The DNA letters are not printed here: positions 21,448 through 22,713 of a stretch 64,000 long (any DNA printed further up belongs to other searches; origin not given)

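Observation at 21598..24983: Three-gene operon: extended-SDR epimerase/dehydratase, class V aminotransferase and DUF4432 mutarotase-like protein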

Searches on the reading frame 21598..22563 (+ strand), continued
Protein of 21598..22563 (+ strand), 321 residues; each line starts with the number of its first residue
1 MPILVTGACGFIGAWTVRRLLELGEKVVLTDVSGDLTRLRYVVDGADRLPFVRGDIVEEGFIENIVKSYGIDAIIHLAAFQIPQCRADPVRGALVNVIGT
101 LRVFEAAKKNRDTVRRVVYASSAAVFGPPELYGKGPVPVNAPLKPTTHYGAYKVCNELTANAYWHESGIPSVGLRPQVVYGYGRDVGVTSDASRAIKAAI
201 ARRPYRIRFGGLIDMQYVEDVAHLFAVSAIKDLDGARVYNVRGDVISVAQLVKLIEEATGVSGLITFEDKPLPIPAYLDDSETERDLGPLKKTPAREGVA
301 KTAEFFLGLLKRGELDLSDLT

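Call 18: find_homologous_proteins(query=window:21598-22563:+, max_evalue=1e-10)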
Query window:21598-22563:+ (321 aa): 4516 proteins with E <= 1e-10 among 8000 candidates; the best 120 are listed.
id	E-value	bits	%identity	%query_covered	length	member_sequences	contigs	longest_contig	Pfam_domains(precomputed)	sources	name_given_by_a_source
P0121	1.7e-201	686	96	100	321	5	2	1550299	PF04321.24,PF16363.12,PF02719.22,PF01073.26,PF07993.19,PF01370.28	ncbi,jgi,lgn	jgi:nucleoside-diphosphate-sugar epimerase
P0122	8.0e-195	664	93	100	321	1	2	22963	PF04321.24,PF16363.12,PF02719.22,PF01073.26,PF07993.19,PF01370.28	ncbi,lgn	ncbi:MAG: NAD-dependent epimerase/dehydratase family protein [Nitrososphaerota archaeon]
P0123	1.3e-182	624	86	100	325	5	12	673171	PF04321.24,PF16363.12,PF02719.22,PF01073.26,PF07993.19,PF00106.32,PF01370.28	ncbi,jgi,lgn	ncbi:MAG: NAD(P)-dependent oxidoreductase [Nitrososphaerota archaeon]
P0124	2.8e-176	603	82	100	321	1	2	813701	PF04321.24,PF16363.12,PF02719.22,PF01073.26,PF07993.19,PF01370.28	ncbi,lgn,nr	ncbi:MAG: NAD(P)-dependent oxidoreductase [Nitrososphaerota archaeon]|nr:NAD(P)-dependent oxidoreduc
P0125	3.5e-166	570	77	100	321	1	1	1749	PF04321.24,PF16363.12,PF02719.22,PF01073.26,PF07993.19,PF01370.28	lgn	-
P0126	7.3e-166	569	77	100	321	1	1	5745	PF04321.24,PF16363.12,PF02719.22,PF01073.26,PF07993.19,PF01370.28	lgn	-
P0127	5.3e-162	556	77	100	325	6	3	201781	PF04321.24,PF16363.12,PF02719.22,PF01073.26,PF07993.19,PF01370.28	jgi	-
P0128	1.2e-156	539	72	99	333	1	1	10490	PF04321.24,PF16363.12,PF02719.22,PF01073.26,PF07993.19,PF01370.28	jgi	-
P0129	4.7e-151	521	71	100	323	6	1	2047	PF04321.24,PF16363.12,PF02719.22,PF01073.26,PF07993.19,PF13460.13,PF01370.28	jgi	-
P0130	2.6e-146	505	70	100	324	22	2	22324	PF04321.24,PF16363.12,PF02719.22,PF01073.26,PF07993.19,PF01370.28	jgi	jgi:nucleoside-diphosphate-sugar epimerase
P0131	1.9e-126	440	60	100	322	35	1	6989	PF04321.24,PF16363.12,PF02719.22,PF01073.26,PF07993.19,PF01370.28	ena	-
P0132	1.5e-120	420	56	100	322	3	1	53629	PF04321.24,PF16363.12,PF02719.22,PF01073.26,PF07993.19,PF01370.28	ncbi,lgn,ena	-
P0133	8.9e-117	408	58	99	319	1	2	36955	PF04321.24,PF16363.12,PF02719.22,PF01073.26,PF07993.19,PF01370.28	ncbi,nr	ncbi:MAG: NAD(P)-dependent oxidoreductase [Armatimonadetes bacterium]|nr:NAD(P)-dependent oxidoreduc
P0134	3.6e-116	406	59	99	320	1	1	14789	PF04321.24,PF16363.12,PF02719.22,PF01073.26,PF07993.19,PF13460.13,PF01370.28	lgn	-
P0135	2.9e-115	403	58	99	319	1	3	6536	PF04321.24,PF16363.12,PF02719.22,PF01073.26,PF07993.19,PF01370.28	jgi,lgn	-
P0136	7.6e-115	402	58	99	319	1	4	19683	PF04321.24,PF16363.12,PF02719.22,PF01073.26,PF07993.19,PF01370.28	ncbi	-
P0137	7.9e-115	402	58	99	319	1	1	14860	PF04321.24,PF16363.12,PF02719.22,PF01073.26,PF07993.19,PF01370.28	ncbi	-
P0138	8.3e-115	401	58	99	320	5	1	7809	PF04321.24,PF16363.12,PF02719.22,PF01073.26,PF07993.19,PF01370.28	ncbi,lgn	ncbi:MAG: NAD-dependent epimerase/dehydratase family protein [Armatimonadota bacterium]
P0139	1.0e-114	401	58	99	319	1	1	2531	PF04321.24,PF16363.12,PF02719.22,PF01073.26,PF07993.19,PF01370.28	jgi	-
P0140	1.0e-114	401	58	99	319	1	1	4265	PF04321.24,PF16363.12,PF02719.22,PF01073.26,PF07993.19,PF01370.28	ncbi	-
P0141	1.4e-114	401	58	99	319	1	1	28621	PF04321.24,PF16363.12,PF02719.22,PF01073.26,PF07993.19,PF01370.28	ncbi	-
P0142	1.9e-114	400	57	99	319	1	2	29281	PF04321.24,PF16363.12,PF02719.22,PF01073.26,PF07993.19,PF01370.28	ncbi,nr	ncbi:MAG: NAD(P)-dependent oxidoreductase [Armatimonadetes bacterium]|nr:NAD(P)-dependent oxidoreduc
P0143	1.9e-114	400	58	99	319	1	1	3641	PF04321.24,PF16363.12,PF02719.22,PF01073.26,PF07993.19,PF01370.28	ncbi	-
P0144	2.0e-114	400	57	98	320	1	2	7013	PF04321.24,PF16363.12,PF02719.22,PF01073.26,PF07993.19,PF01370.28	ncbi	-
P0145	2.1e-114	400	58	99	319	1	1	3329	PF04321.24,PF16363.12,PF02719.22,PF01073.26,PF07993.19,PF01370.28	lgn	-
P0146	2.5e-114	400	56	99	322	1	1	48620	PF04321.24,PF16363.12,PF02719.22,PF01073.26,PF07993.19,PF01370.28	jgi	jgi:nucleoside-diphosphate-sugar epimerase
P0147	5.0e-114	399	58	99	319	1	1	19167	PF04321.24,PF16363.12,PF02719.22,PF01073.26,PF07993.19,PF01370.28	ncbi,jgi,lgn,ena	ncbi:Nucleoside-diphosphate-sugar epimerase [Candidatus Fervidibacteria bacterium JGI MDM2 JNZ-1-D12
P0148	9.6e-114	398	58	99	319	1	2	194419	PF04321.24,PF16363.12,PF02719.22,PF01073.26,PF07993.19,PF01370.28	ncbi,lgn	-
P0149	1.2e-113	398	57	99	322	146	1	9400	PF04321.24,PF16363.12,PF02719.22,PF01073.26,PF07993.19,PF01370.28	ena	-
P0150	1.2e-113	398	57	99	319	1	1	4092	PF04321.24,PF16363.12,PF02719.22,PF01073.26,PF07993.19,PF01370.28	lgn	-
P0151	1.8e-113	397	58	99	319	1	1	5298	PF04321.24,PF16363.12,PF02719.22,PF01073.26,PF07993.19,PF01370.28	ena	-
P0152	2.5e-113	397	58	99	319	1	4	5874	PF04321.24,PF16363.12,PF02719.22,PF01073.26,PF07993.19,PF01370.28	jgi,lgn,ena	-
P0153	9.6e-113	395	58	99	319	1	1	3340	PF04321.24,PF16363.12,PF02719.22,PF01073.26,PF07993.19,PF01370.28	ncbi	-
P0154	3.7e-112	393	56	98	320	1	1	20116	PF04321.24,PF16363.12,PF02719.22,PF01073.26,PF07993.19,PF13460.13,PF01370.28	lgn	-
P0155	3.8e-112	393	57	98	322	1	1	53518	PF04321.24,PF16363.12,PF02719.22,PF01073.26,PF07993.19,PF01370.28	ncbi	-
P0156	6.8e-112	392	59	99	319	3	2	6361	PF04321.24,PF16363.12,PF02719.22,PF01073.26,PF01370.28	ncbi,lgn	ncbi:MAG: NAD(P)-dependent oxidoreductase [Nitrososphaerota archaeon]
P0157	1.9e-111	390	55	99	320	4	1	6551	PF08659.17,PF04321.24,PF16363.12,PF02719.22,PF01073.26,PF07993.19,PF13460.13,PF01370.28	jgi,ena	-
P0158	1.2e-110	388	56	99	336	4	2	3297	PF04321.24,PF16363.12,PF02719.22,PF01073.26,PF07993.19,PF01370.28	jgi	-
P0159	1.4e-110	388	57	98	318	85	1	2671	PF04321.24,PF16363.12,PF02719.22,PF01073.26,PF01370.28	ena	-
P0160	1.7e-110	387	56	97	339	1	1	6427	PF04321.24,PF16363.12,PF02719.22,PF01073.26,PF07993.19,PF01370.28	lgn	-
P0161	3.1e-110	386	57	98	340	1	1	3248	PF04321.24,PF16363.12,PF02719.22,PF01073.26,PF07993.19,PF01370.28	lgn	-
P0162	1.0e-109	385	55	99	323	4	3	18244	PF04321.24,PF16363.12,PF02719.22,PF01073.26,PF07993.19,PF01370.28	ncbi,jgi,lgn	-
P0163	1.3e-109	384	56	98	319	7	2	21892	PF04321.24,PF16363.12,PF02719.22,PF01073.26,PF07993.19,PF13460.13,PF01370.28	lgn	-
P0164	1.6e-109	384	55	99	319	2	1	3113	PF08659.17,PF04321.24,PF16363.12,PF02719.22,PF01073.26,PF07993.19,PF13460.13,PF01370.28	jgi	-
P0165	2.3e-109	384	55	99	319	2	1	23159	PF04321.24,PF16363.12,PF02719.22,PF01073.26,PF07993.19,PF01370.28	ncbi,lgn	-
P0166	2.8e-108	380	58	100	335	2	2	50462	PF04321.24,PF16363.12,PF02719.22,PF01073.26,PF07993.19,PF01370.28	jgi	-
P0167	8.0e-108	378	56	99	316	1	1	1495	PF04321.24,PF16363.12,PF02719.22,PF01073.26,PF01370.28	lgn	-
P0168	8.6e-108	378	54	98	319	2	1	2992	PF04321.24,PF16363.12,PF02719.22,PF01073.26,PF07993.19,PF13460.13,PF01370.28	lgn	-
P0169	1.9e-107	377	54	99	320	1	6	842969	PF04321.24,PF16363.12,PF02719.22,PF01073.26,PF01370.28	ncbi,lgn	-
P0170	2.5e-107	377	54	98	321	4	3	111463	PF04321.24,PF16363.12,PF02719.22,PF01073.26,PF07993.19,PF01370.28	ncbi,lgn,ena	-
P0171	1.1e-106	375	55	99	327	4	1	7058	PF04321.24,PF16363.12,PF02719.22,PF01073.26,PF07993.19,PF01370.28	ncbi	-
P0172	3.4e-106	373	54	99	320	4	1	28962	PF04321.24,PF16363.12,PF02719.22,PF01073.26,PF07993.19,PF13460.13,PF01370.28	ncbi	-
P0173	6.1e-106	372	54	99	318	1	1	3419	PF04321.24,PF16363.12,PF02719.22,PF01073.26,PF01370.28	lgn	-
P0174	1.8e-105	371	53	99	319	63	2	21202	PF08659.17,PF04321.24,PF16363.12,PF02719.22,PF01073.26,PF07993.19,PF01370.28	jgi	jgi:nucleoside-diphosphate-sugar epimerase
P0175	2.2e-105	370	57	91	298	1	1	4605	PF16363.12,PF02719.22,PF01073.26,PF01370.28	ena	-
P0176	2.2e-105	370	57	91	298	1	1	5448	PF16363.12,PF02719.22,PF01073.26,PF01370.28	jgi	-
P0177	5.7e-105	369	57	91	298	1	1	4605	PF16363.12,PF02719.22,PF01073.26,PF01370.28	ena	-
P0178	6.9e-101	356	52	99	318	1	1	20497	PF04321.24,PF16363.12,PF02719.22,PF01073.26,PF01370.28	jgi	-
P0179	1.3e-100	355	51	99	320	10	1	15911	PF04321.24,PF16363.12,PF02719.22,PF01073.26,PF07993.19,PF13460.13,PF01370.28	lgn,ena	-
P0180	4.8e-100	353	54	100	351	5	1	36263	PF04321.24,PF16363.12,PF02719.22,PF01073.26,PF01370.28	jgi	-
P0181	1.1e-99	352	54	100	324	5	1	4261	PF04321.24,PF16363.12,PF02719.22,PF01073.26,PF07993.19,PF13460.13,PF01370.28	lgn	-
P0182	1.5e-99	351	51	98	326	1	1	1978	PF04321.24,PF16363.12,PF02719.22,PF01073.26,PF07993.19,PF01370.28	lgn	-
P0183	2.7e-99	350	56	92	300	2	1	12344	PF04321.24,PF16363.12,PF02719.22,PF01073.26,PF01370.28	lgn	-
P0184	3.9e-99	350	50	99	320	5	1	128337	PF04321.24,PF16363.12,PF02719.22,PF01073.26,PF13460.13,PF01370.28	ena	-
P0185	1.9e-97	344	54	100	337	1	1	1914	PF04321.24,PF16363.12,PF02719.22,PF01073.26,PF01370.28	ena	-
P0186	4.2e-97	343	54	100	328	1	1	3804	PF04321.24,PF16363.12,PF02719.22,PF01073.26,PF07993.19,PF01370.28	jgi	jgi:nucleoside-diphosphate-sugar epimerase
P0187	1.3e-96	342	55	91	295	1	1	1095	PF16363.12,PF02719.22,PF01370.28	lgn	-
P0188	6.7e-96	339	52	99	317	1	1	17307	PF04321.24,PF16363.12,PF02719.22,PF01073.26,PF07993.19,PF01370.28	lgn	-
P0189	9.1e-96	339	50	100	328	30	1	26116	PF04321.24,PF16363.12,PF02719.22,PF01073.26,PF01370.28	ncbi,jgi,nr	ncbi:MAG TPA: NAD-dependent epimerase/dehydratase family protein [Candidatus Nitrosocosmicus sp.]|nr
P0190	1.1e-95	339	52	100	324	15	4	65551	PF04321.24,PF16363.12,PF02719.22,PF01073.26,PF01370.28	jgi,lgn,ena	jgi:nucleoside-diphosphate-sugar epimerase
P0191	3.0e-95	337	52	100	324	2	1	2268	PF04321.24,PF16363.12,PF02719.22,PF01073.26,PF07993.19,PF01370.28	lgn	-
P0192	6.3e-95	336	51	100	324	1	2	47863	PF04321.24,PF16363.12,PF02719.22,PF01073.26,PF01370.28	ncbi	-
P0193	9.2e-95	336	51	100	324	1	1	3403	PF04321.24,PF16363.12,PF02719.22,PF01073.26,PF01370.28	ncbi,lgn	-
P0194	9.6e-95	336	53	100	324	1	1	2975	PF04321.24,PF16363.12,PF02719.22,PF01073.26,PF00106.32,PF01370.28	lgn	-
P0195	9.6e-95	336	52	100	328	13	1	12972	PF04321.24,PF16363.12,PF02719.22,PF01073.26,PF01370.28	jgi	jgi:nucleoside-diphosphate-sugar epimerase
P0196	1.9e-94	335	56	87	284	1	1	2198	PF04321.24,PF16363.12,PF02719.22,PF01073.26,PF01370.28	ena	-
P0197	5.3e-94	333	53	100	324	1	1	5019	PF04321.24,PF16363.12,PF02719.22,PF01073.26,PF01370.28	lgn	-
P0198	5.5e-94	333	52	100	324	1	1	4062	PF04321.24,PF16363.12,PF02719.22,PF01073.26,PF01370.28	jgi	jgi:nucleoside-diphosphate-sugar epimerase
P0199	9.3e-94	332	52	98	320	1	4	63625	PF04321.24,PF16363.12,PF02719.22,PF01073.26,PF01370.28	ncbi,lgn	-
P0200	1.6e-93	332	52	100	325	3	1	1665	PF04321.24,PF16363.12,PF02719.22,PF01073.26,PF01370.28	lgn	-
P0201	1.6e-93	331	52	100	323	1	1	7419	PF04321.24,PF16363.12,PF02719.22,PF01073.26,PF07993.19,PF01370.28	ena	-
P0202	1.8e-93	331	52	100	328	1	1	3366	PF08659.17,PF04321.24,PF16363.12,PF02719.22,PF01073.26,PF01370.28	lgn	-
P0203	3.2e-93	330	53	100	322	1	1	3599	PF04321.24,PF16363.12,PF02719.22,PF01073.26,PF01370.28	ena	-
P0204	5.4e-93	330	50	100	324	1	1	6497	PF04321.24,PF16363.12,PF02719.22,PF01073.26,PF01370.28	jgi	jgi:nucleoside-diphosphate-sugar epimerase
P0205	6.4e-93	330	50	100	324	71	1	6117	PF04321.24,PF16363.12,PF02719.22,PF01073.26,PF01370.28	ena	-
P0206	7.5e-93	329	49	100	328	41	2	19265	PF04321.24,PF16363.12,PF02719.22,PF01073.26,PF01370.28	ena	-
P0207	8.6e-93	329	50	100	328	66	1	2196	PF04321.24,PF16363.12,PF02719.22,PF01073.26,PF01370.28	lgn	-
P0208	8.6e-93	329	51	99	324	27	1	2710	PF04321.24,PF16363.12,PF02719.22,PF01073.26,PF07993.19,PF01370.28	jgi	-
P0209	1.0e-92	329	51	99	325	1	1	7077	PF08659.17,PF04321.24,PF16363.12,PF02719.22,PF01073.26,PF07993.19,PF13460.13,PF01370.28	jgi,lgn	jgi:nucleoside-diphosphate-sugar epimerase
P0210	1.1e-92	329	51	100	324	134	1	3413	PF04321.24,PF16363.12,PF02719.22,PF01073.26,PF01370.28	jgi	jgi:nucleoside-diphosphate-sugar epimerase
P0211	1.1e-92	329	51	100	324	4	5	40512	PF08659.17,PF04321.24,PF16363.12,PF02719.22,PF01073.26,PF13460.13,PF01370.28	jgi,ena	-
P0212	1.1e-92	329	51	100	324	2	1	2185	PF04321.24,PF16363.12,PF02719.22,PF01073.26,PF01370.28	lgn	-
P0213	1.1e-92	329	49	100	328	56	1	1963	PF04321.24,PF16363.12,PF02719.22,PF01073.26,PF07993.19,PF01370.28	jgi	-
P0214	2.7e-92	327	51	99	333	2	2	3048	PF08659.17,PF04321.24,PF16363.12,PF02719.22,PF01073.26,PF07993.19,PF13460.13,PF01370.28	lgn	-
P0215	3.4e-92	327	50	99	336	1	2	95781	PF04321.24,PF16363.12,PF02719.22,PF01073.26,PF07993.19,PF01370.28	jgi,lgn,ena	jgi:nucleoside-diphosphate-sugar epimerase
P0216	3.8e-92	327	52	100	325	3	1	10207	PF04321.24,PF16363.12,PF02719.22,PF01073.26,PF01370.28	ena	-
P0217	5.1e-92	327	50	99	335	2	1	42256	PF04321.24,PF16363.12,PF02719.22,PF01073.26,PF07993.19,PF01370.28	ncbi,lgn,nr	ncbi:MAG TPA: NAD-dependent epimerase/dehydratase family protein [Caldilineae bacterium]|nr:NAD-depe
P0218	5.3e-92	327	52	100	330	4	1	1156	PF04321.24,PF16363.12,PF02719.22,PF01073.26,PF01370.28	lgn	-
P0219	6.0e-92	326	50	99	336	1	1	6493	PF16363.12,PF02719.22,PF01073.26,PF07993.19,PF01370.28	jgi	jgi:nucleoside-diphosphate-sugar epimerase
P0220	6.3e-92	326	51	99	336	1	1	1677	PF04321.24,PF16363.12,PF02719.22,PF01073.26,PF07993.19,PF01370.28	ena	-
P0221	6.8e-92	326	49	100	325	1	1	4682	PF04321.24,PF16363.12,PF02719.22,PF01073.26,PF01370.28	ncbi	-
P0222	1.1e-91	326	50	100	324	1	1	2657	PF08659.17,PF04321.24,PF16363.12,PF02719.22,PF01073.26,PF13460.13,PF01370.28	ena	-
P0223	1.6e-91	325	50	99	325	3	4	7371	PF04321.24,PF16363.12,PF02719.22,PF01073.26,PF01370.28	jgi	-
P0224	1.8e-91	325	51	99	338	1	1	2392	PF04321.24,PF16363.12,PF02719.22,PF01073.26,PF07993.19,PF01370.28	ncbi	-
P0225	2.0e-91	325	50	99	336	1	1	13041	PF04321.24,PF16363.12,PF02719.22,PF01073.26,PF07993.19,PF01370.28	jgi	jgi:UDP-glucose 4-epimerase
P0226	2.2e-91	324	52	99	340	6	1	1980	PF04321.24,PF16363.12,PF02719.22,PF01073.26,PF01370.28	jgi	jgi:nucleoside-diphosphate-sugar epimerase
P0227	2.7e-91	324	50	100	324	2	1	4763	PF04321.24,PF16363.12,PF02719.22,PF01073.26,PF07993.19,PF01370.28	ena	-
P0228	3.6e-91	324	50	100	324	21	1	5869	PF04321.24,PF16363.12,PF02719.22,PF01073.26,PF01370.28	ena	-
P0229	3.9e-91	324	50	100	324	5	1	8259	PF04321.24,PF16363.12,PF02719.22,PF01073.26,PF01370.28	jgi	-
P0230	4.1e-91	324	50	99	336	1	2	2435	PF08659.17,PF04321.24,PF16363.12,PF02719.22,PF01073.26,PF07993.19,PF01370.28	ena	-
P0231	4.7e-91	323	51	100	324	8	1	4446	PF04321.24,PF16363.12,PF02719.22,PF01073.26,PF01370.28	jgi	-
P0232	5.0e-91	323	51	99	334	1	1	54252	PF04321.24,PF16363.12,PF02719.22,PF01073.26,PF00106.32,PF01370.28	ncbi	-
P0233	5.9e-91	323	51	100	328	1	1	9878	PF04321.24,PF16363.12,PF02719.22,PF01073.26,PF01370.28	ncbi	-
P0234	6.0e-91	323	50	100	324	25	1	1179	PF04321.24,PF16363.12,PF02719.22,PF01073.26,PF07993.19,PF01370.28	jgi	jgi:nucleoside-diphosphate-sugar epimerase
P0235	6.7e-91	323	52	100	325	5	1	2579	PF04321.24,PF16363.12,PF02719.22,PF01073.26,PF01370.28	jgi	jgi:nucleoside-diphosphate-sugar epimerase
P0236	6.8e-91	323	52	100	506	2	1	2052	PF04321.24,PF13420.14,PF16363.12,PF02719.22,PF13302.14,PF01073.26,PF13508.14,PF01370.28,PF00583.32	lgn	-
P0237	7.0e-91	323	50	100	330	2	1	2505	PF04321.24,PF16363.12,PF02719.22,PF01073.26,PF01370.28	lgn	-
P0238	7.6e-91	323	50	99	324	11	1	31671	PF04321.24,PF16363.12,PF02719.22,PF01073.26,PF01370.28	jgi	-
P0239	8.0e-91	323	51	100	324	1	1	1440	PF04321.24,PF16363.12,PF02719.22,PF01073.26,PF07993.19,PF01370.28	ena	-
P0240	8.0e-91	323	50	99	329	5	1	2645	PF04321.24,PF16363.12,PF02719.22,PF01073.26,PF01370.28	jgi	jgi:nucleoside-diphosphate-sugar epimerase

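Call 20: find_encoding_contigs(protein=P0132, flank=8000, max_places=2)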
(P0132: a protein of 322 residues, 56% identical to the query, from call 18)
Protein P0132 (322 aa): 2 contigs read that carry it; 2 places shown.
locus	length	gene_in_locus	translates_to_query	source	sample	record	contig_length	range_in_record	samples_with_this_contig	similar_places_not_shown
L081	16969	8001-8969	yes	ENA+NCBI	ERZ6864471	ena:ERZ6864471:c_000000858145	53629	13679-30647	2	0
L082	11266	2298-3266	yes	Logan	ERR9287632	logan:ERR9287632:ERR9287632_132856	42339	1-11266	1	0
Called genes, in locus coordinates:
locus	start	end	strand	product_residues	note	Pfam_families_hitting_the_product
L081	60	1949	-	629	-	PF00496:SBP_bac_5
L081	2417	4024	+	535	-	PF00437:T2SSE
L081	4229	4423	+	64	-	-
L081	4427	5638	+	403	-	PF00291:PALP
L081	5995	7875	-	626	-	PF00483:NTP_transferase, PF12804:NTP_transf_3, PF01066:CDP-OH_P_transf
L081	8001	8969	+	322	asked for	PF01073:3Beta_HSD, PF01370:Epimerase, PF02719:Polysacc_synt_2, PF04321:RmlD_sub_bind (weak), PF07993:NAD_binding_4, PF16363:GDP_Man_Dehyd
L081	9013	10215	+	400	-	PF00266:Aminotran_5, PF00155:Aminotran_1_2 (faint)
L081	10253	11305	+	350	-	PF01244:Peptidase_M19, PF04909:Amidohydro_2 (weak)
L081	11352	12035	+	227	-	PF03737:RraA-like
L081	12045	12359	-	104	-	PF04242:DUF424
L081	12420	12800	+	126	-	PF01176:eIF-1a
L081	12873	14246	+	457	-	PF01458:SUFBD_core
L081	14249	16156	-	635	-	PF00662:Proton_antipo_N, PF00361:Proton_antipo_M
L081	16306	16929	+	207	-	PF00149:Metallophos, PF12850:Metallophos_2, PF14582:Metallophos_3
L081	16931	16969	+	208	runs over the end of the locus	PF09335:VTT_dom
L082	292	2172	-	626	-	PF00483:NTP_transferase, PF12804:NTP_transf_3, PF01066:CDP-OH_P_transf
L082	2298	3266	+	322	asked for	PF01073:3Beta_HSD, PF01370:Epimerase, PF02719:Polysacc_synt_2, PF04321:RmlD_sub_bind (weak), PF07993:NAD_binding_4, PF16363:GDP_Man_Dehyd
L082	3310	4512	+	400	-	PF00266:Aminotran_5, PF00155:Aminotran_1_2 (faint)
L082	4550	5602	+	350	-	PF01244:Peptidase_M19, PF04909:Amidohydro_2 (weak)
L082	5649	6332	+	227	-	PF03737:RraA-like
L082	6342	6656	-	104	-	PF04242:DUF424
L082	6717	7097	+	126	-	PF01176:eIF-1a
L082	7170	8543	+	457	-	PF01458:SUFBD_core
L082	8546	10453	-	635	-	PF00662:Proton_antipo_N, PF00361:Proton_antipo_M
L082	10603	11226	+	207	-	PF00149:Metallophos, PF12850:Metallophos_2, PF14582:Metallophos_3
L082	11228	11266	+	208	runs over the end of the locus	PF09335:VTT_dom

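Call 21: find_encoding_contigs(protein=P0133, flank=8000, max_places=2)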
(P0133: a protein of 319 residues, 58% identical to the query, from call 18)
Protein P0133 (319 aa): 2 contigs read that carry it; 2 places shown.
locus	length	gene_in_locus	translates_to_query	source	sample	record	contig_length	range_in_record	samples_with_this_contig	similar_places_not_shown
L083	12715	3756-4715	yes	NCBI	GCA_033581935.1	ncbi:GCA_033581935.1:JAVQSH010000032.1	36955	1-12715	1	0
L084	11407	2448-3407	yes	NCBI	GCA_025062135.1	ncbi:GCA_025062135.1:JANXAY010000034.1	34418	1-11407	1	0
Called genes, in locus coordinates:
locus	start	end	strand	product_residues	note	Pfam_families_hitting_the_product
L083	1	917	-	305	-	PF05721:PhyH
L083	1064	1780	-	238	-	PF04493:Endonuclease_5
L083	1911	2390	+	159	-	PF03473:MOSC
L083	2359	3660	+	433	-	PF02746:MR_MLE_N, PF13378:MR_MLE_C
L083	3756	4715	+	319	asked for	PF01073:3Beta_HSD, PF01370:Epimerase, PF02719:Polysacc_synt_2, PF04321:RmlD_sub_bind, PF07993:NAD_binding_4 (weak), PF16363:GDP_Man_Dehyd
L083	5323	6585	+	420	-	PF05977:MFS_3, PF07690:MFS_1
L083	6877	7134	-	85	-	-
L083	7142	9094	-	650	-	PF13620:CarboxypepD_reg (faint), PF17802:SpaA (faint)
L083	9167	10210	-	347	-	-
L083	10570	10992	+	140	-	-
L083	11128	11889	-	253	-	PF01261:AP_endonuc_2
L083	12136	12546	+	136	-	-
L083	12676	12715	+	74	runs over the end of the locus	-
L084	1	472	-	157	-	PF04493:Endonuclease_5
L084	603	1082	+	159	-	PF03473:MOSC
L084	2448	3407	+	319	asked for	PF01073:3Beta_HSD, PF01370:Epimerase, PF02719:Polysacc_synt_2, PF04321:RmlD_sub_bind, PF07993:NAD_binding_4 (weak), PF16363:GDP_Man_Dehyd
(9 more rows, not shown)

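Call 25: find_related_loci(query=A2, collection=metagenome_contigs, flank=10000)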
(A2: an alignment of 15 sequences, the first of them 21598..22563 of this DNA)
Query A2 (321 aa) in metagenome_contigs; peptide patterns used: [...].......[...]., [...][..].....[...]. (x = any residue, [..] = any of these).
600 stretches matched a pattern (row limit reached: there are more); 584 encode a relative of the query (tblastn E <= 1e-3); the best 80 are kept; 80 distinct loci.
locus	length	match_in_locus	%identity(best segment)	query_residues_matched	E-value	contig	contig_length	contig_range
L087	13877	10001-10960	57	1-319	7e-120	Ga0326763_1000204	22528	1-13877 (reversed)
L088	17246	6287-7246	56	1-319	8e-119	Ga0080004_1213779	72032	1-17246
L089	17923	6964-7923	56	1-319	1e-117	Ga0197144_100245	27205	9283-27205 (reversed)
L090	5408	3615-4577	53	1-321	9e-111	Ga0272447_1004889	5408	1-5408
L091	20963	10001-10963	52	1-321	1e-110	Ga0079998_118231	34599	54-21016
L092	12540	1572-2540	53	1-320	4e-101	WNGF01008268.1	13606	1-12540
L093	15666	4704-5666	70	1-320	4e-152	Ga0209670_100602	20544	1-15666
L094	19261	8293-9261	52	1-320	3e-100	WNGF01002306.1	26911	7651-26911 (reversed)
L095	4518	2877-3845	51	1-320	2e-99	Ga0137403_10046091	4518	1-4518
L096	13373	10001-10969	50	1-320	3e-96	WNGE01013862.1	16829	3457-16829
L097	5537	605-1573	51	1-320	5e-96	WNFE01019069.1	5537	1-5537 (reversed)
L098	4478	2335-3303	50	1-320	2e-96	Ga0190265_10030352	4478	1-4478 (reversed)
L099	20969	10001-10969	50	1-320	3e-96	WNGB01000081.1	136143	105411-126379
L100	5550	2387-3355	50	1-320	9e-96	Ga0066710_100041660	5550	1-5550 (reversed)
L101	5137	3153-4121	50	1-320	2e-95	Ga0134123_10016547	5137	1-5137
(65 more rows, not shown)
